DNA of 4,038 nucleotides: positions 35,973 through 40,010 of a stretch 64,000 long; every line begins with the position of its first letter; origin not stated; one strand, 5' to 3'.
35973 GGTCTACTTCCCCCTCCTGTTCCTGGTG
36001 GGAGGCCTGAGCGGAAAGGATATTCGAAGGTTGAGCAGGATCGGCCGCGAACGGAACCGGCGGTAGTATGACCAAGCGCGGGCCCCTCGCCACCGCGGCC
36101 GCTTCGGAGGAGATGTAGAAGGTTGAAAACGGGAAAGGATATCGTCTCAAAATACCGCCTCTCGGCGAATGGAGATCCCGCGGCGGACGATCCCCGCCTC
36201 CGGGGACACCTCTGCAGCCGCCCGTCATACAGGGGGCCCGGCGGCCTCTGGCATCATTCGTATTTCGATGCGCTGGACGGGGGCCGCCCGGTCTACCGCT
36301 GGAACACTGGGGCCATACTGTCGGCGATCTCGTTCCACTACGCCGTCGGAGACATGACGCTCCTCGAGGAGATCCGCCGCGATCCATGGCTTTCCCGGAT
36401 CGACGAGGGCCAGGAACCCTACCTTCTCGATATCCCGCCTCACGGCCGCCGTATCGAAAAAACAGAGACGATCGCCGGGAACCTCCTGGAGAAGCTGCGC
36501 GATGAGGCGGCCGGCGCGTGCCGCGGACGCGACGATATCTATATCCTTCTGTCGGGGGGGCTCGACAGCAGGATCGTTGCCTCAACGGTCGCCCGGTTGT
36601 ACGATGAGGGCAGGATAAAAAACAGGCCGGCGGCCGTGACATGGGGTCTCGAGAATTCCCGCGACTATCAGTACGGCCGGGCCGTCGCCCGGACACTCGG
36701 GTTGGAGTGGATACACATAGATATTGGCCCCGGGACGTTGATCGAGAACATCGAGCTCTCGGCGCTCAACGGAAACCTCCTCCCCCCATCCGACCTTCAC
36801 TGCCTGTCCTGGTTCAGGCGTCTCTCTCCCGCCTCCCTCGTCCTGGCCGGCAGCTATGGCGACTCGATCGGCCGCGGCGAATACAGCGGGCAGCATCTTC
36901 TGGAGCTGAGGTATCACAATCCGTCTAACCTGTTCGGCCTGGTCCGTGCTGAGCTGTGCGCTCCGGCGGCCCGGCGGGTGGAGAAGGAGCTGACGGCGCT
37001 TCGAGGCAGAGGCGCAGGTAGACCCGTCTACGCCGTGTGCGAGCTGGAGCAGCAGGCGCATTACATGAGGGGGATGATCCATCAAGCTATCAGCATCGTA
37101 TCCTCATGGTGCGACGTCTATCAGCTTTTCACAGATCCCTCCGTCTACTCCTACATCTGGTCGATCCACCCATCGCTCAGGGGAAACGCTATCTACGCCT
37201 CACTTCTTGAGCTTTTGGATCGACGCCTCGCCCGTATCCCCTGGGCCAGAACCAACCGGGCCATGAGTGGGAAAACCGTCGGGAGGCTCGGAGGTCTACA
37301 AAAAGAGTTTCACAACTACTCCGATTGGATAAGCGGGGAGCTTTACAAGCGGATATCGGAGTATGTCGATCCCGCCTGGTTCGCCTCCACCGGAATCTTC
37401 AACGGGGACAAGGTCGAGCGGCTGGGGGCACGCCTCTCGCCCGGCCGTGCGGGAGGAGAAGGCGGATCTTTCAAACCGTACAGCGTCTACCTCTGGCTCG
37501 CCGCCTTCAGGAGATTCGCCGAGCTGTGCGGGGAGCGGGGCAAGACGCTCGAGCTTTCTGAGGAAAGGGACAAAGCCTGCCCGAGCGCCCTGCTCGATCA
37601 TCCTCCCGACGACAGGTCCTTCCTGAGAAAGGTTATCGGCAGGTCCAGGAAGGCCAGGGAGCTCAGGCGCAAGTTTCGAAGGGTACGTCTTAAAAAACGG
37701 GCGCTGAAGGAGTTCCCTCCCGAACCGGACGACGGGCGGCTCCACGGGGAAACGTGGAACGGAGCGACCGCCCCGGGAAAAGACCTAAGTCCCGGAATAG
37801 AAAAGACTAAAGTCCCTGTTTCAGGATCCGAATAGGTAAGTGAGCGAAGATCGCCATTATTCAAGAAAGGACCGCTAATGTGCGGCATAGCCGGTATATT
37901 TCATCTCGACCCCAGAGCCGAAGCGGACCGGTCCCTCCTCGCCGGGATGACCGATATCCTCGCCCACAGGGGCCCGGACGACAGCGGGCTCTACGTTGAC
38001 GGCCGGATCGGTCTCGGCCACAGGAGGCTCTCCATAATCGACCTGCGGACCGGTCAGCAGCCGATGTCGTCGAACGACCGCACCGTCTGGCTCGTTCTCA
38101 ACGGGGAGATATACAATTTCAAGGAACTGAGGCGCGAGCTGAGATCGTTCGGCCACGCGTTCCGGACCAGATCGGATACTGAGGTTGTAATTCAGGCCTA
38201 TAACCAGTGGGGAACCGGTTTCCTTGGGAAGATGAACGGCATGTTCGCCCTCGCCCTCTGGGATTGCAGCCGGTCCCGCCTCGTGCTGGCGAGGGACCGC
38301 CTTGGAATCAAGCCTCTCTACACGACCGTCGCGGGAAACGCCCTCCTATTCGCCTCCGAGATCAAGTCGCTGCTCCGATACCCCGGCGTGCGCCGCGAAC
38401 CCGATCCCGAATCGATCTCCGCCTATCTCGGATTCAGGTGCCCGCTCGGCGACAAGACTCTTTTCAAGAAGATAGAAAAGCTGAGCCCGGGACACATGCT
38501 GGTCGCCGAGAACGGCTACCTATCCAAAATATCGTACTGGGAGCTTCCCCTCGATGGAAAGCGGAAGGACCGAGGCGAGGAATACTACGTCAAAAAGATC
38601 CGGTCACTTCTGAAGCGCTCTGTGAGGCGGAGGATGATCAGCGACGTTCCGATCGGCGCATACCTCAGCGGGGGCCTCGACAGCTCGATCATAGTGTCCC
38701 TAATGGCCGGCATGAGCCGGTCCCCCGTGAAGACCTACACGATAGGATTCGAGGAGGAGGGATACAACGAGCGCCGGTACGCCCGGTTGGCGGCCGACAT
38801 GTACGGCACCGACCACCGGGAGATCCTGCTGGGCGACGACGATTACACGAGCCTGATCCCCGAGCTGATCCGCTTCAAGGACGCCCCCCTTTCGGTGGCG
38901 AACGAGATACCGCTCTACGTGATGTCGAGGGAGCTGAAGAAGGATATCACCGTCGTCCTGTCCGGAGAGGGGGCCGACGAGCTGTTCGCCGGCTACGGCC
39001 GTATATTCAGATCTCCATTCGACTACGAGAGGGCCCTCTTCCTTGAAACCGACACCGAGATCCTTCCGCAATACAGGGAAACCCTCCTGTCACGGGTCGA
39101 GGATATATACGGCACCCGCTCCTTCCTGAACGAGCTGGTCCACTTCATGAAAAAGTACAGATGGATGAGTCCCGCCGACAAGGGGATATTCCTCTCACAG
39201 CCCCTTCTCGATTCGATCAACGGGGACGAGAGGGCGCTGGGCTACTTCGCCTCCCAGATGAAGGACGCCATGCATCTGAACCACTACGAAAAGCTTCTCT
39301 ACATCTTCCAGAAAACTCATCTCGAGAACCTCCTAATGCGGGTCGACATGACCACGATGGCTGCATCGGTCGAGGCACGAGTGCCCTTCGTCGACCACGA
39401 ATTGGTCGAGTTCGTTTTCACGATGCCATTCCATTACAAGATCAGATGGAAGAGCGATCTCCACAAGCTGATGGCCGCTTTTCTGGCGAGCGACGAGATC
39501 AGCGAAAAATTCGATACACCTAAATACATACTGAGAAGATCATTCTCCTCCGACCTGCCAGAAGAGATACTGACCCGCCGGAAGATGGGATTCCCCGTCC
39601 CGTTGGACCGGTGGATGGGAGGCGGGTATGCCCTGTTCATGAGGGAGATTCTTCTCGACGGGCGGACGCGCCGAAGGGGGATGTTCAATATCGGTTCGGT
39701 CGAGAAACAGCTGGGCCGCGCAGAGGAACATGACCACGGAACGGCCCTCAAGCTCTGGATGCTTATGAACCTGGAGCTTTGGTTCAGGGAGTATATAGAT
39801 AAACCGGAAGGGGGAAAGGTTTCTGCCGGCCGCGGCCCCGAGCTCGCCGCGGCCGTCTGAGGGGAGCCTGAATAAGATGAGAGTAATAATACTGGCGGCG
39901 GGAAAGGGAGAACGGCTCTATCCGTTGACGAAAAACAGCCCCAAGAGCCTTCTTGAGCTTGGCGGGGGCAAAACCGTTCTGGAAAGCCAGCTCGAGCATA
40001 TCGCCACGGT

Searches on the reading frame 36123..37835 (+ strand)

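Call 43: search_protein_families(library=pfam, proteins=[window:36123-37835:+], max_evalue=0.00001)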
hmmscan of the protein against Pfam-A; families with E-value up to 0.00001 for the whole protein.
window:36123-37835:+ (570 aa): 1 family
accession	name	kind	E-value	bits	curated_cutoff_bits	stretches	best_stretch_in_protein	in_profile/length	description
PF00733.27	Asn_synthase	-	3e-08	34.2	21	1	122-294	3-174/354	Asparagine synthase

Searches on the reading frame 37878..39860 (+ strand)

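Call 43: search_protein_families(library=pfam, proteins=[window:37878-39860:+], max_evalue=0.00001)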
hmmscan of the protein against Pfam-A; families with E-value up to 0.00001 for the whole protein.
window:37878-39860:+ (660 aa): 3 families
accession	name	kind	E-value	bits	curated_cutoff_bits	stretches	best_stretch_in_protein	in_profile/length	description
PF00733.27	Asn_synthase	-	3.8e-90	303.5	21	1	240-637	1-354/354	Asparagine synthase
PF13537.11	GATase_7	-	4.4e-48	162.8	25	1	48-166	1-122/123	Glutamine amidotransferase domain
PF13522.11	GATase_6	-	8.4e-47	158.9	27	1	33-161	1-130/130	Glutamine amidotransferase domain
